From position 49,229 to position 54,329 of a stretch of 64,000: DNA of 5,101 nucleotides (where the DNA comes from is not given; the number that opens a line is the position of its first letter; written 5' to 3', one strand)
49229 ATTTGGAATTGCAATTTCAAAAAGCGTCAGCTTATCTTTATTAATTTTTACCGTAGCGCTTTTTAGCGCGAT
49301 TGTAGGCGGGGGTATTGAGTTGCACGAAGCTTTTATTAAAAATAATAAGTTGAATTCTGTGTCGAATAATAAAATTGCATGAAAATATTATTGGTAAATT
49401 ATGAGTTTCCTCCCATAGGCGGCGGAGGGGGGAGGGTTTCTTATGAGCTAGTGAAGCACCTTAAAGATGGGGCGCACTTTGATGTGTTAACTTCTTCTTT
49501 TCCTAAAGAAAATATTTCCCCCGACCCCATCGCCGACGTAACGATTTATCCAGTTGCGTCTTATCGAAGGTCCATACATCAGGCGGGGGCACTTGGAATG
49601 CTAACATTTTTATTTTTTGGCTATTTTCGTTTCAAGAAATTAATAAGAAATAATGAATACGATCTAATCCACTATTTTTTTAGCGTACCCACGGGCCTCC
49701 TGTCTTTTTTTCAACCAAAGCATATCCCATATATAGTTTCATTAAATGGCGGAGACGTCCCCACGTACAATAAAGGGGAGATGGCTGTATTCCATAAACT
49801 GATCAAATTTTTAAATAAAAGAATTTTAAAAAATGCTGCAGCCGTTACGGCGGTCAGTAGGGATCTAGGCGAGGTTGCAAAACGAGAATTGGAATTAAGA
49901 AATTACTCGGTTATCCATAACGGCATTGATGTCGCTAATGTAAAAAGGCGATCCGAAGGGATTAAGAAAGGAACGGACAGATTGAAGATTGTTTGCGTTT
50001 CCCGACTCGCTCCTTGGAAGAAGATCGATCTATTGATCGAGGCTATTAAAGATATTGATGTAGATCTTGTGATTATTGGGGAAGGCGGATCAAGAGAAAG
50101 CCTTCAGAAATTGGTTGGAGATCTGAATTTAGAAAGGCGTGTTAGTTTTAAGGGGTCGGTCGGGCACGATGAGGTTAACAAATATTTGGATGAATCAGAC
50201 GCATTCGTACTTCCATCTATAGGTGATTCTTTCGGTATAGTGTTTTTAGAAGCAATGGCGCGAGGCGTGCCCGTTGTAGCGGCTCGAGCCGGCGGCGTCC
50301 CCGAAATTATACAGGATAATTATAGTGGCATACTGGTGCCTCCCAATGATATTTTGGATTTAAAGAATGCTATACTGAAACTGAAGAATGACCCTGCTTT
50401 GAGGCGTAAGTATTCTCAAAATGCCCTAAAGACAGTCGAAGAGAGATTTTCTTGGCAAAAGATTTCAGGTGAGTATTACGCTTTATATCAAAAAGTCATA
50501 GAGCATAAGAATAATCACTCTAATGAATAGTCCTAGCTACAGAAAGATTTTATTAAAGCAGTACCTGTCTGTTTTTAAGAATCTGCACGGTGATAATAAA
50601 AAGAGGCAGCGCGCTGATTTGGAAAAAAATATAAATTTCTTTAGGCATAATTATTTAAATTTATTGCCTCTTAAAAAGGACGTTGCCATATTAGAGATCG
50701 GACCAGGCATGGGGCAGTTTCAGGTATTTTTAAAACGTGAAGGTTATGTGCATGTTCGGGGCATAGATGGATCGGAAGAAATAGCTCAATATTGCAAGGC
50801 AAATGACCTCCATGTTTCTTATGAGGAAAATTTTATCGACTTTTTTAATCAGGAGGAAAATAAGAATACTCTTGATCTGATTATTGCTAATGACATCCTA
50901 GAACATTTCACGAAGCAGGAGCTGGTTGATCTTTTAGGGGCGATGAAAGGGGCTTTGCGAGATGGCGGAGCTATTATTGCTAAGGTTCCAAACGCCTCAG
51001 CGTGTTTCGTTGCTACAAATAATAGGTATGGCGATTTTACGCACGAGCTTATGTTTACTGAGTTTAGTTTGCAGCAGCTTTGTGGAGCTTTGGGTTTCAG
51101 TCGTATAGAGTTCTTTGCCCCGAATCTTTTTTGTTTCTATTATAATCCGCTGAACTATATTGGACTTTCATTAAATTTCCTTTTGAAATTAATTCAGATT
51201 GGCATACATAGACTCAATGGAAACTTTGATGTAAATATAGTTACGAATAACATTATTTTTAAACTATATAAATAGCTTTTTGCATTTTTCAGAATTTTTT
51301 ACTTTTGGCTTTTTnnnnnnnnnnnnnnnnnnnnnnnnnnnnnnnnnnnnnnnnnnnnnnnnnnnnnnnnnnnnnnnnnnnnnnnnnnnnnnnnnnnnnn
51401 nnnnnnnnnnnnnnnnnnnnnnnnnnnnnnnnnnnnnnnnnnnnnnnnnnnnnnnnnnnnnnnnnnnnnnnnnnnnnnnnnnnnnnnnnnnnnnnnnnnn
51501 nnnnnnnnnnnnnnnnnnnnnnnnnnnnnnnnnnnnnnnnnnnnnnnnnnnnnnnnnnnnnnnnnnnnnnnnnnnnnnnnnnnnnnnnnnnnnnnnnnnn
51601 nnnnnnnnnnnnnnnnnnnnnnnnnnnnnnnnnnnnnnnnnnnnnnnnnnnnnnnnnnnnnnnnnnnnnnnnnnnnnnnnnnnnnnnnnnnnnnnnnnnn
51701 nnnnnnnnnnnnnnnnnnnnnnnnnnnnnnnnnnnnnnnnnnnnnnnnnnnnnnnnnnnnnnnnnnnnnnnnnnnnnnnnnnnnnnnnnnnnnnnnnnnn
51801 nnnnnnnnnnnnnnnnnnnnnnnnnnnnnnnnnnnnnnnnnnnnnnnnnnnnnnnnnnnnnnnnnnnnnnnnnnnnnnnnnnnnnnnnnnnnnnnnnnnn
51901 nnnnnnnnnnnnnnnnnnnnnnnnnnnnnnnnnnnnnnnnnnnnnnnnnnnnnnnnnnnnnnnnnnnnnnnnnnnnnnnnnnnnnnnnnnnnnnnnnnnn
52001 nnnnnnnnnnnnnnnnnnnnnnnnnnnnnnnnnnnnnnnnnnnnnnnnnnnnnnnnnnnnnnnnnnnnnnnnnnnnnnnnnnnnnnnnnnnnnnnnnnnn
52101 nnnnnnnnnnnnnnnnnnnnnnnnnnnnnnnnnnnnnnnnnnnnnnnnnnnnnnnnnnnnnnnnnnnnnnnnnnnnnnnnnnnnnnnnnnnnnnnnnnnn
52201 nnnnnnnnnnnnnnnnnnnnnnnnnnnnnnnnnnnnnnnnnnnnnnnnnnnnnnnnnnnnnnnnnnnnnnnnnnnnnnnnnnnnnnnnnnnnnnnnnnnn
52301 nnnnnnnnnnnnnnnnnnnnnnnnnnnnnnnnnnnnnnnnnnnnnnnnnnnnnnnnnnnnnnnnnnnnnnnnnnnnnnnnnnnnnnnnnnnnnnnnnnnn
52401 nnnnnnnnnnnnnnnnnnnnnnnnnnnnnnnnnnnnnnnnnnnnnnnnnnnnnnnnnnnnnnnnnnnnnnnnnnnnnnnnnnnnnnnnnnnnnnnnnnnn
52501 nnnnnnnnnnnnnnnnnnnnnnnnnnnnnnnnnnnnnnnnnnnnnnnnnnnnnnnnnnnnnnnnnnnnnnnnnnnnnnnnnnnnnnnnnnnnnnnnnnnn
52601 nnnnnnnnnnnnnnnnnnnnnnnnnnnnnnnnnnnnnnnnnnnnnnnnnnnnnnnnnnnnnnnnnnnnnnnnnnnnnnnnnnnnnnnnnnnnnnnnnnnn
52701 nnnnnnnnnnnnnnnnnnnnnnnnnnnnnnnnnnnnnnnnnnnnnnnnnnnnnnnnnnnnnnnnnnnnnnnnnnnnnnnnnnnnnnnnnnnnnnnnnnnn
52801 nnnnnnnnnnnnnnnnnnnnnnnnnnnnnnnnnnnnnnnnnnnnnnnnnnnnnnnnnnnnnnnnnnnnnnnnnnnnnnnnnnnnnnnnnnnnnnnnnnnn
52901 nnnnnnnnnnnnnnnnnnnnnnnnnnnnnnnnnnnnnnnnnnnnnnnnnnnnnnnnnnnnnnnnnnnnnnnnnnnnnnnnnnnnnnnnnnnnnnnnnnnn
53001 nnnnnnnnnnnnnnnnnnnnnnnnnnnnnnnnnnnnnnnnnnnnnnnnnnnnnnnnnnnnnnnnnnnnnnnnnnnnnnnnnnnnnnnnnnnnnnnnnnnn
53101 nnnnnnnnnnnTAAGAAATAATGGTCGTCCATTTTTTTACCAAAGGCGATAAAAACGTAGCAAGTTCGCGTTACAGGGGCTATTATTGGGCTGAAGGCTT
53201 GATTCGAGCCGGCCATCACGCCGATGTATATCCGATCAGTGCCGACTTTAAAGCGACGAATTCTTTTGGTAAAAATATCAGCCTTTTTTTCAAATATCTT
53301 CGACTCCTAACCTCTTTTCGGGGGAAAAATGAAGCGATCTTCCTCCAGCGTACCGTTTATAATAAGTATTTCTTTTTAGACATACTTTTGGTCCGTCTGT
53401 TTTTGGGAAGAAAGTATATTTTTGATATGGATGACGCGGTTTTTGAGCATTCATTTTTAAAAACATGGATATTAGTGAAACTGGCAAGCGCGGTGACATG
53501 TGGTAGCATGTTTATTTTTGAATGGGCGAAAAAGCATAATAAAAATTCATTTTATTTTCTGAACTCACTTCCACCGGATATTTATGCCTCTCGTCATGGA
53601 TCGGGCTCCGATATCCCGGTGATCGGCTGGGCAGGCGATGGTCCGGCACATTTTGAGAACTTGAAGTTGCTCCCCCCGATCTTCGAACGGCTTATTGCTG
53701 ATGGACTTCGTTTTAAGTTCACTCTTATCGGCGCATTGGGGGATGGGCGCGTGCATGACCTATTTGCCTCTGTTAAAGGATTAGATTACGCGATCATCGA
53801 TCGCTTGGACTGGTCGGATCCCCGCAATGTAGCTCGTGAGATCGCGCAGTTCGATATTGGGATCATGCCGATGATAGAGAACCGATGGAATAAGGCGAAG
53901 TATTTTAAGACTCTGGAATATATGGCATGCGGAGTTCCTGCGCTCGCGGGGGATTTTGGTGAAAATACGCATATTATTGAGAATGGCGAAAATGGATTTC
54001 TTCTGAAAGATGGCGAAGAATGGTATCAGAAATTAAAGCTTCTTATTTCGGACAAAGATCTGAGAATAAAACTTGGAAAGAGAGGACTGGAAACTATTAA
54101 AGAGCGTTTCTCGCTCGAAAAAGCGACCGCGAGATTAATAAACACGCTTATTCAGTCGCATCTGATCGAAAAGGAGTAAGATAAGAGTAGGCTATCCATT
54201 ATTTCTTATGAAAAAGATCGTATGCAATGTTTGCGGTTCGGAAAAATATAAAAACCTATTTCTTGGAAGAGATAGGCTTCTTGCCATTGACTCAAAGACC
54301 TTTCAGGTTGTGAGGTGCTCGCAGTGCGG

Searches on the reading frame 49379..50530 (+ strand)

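Call 12: search_protein_families(library=pfam, proteins=[window:49379-50530:+], max_evalue=0.001)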
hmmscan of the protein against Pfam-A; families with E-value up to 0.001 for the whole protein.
window:49379-50530:+ (383 aa): 7 families
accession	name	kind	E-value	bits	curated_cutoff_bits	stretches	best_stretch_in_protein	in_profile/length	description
PF00534.26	Glycos_transf_1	-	4.2e-43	147.3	26.4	1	195-351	9-171/172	Glycosyl transferases group 1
PF13692.12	Glyco_trans_1_4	-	2.6e-35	122.2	27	1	203-338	3-142/142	Glycosyl transferases group 1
PF13439.12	Glyco_transf_4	-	4.7e-18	66.2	28.5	1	15-186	2-169/170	Glycosyltransferase Family 4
PF20706.3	GT4-conflict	-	1.2e-12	48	26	1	147-360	141-379/385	Family 4 Glycosyltransferase in conflict systems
PF13579.12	Glyco_trans_4_4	-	5.3e-10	40.3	29.7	1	15-182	1-158/158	Glycosyl transferase 4-like domain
PF13524.12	Glyco_trans_1_2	-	8.8e-09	35.9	25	1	218-361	4-137/144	Glycosyl transferase-like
PF13477.12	Glyco_trans_4_2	-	6.2e-06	26.9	23.4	1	76-158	57-137/139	Glycosyl transferase 4-like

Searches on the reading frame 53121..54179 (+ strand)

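Call 13: search_protein_families(library=pfam, proteins=[window:53121-54179:+], max_evalue=0.001)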
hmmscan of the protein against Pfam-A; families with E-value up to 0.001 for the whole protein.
window:53121-54179:+ (352 aa): 3 families
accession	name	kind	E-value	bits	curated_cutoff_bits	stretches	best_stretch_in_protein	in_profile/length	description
PF13692.12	Glyco_trans_1_4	-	2.9e-12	47.5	27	1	166-311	2-142/142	Glycosyl transferases group 1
PF00534.26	Glycos_transf_1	-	1.6e-09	37.9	26.4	1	265-322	110-169/172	Glycosyl transferases group 1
PF13524.12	Glyco_trans_1_2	-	1.1e-07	32.4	25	1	196-339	13-142/144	Glycosyl transferase-like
